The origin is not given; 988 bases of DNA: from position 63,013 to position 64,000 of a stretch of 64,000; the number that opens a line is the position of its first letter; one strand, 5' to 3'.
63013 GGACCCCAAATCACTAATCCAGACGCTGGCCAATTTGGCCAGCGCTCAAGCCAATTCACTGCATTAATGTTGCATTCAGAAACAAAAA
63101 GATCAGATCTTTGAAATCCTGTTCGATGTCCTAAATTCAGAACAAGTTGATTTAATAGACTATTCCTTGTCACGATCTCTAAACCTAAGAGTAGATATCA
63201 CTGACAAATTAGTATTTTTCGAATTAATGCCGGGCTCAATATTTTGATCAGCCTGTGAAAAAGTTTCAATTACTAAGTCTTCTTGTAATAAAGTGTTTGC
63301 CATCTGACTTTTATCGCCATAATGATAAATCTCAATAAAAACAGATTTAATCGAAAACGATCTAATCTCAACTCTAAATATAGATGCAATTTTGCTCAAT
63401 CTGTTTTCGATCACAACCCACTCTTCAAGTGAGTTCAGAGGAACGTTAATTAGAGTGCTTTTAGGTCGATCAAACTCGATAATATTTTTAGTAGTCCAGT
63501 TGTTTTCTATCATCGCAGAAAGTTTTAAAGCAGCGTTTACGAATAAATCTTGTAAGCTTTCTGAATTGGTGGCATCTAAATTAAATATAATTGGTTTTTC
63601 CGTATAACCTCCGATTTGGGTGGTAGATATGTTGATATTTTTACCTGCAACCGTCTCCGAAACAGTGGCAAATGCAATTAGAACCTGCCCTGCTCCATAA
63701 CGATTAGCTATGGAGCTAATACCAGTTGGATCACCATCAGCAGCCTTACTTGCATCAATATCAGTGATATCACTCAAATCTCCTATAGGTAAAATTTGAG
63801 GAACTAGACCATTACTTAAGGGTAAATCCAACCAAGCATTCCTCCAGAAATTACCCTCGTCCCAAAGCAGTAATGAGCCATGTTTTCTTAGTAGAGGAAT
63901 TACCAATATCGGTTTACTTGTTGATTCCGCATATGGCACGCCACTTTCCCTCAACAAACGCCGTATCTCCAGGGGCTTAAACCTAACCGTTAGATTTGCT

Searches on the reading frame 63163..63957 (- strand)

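Call 80: search_protein_families(library=pfam, proteins=[window:63163-63957:-], max_evalue=0.000001)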
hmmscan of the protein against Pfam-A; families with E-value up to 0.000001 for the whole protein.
window:63163-63957:- (265 aa): 1 family
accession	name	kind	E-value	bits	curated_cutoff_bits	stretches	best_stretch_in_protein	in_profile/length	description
PF09839.14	DUF2066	-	4.6e-11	43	23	1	2-142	88-220/232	Uncharacterized protein conserved in bacteria (DUF2066)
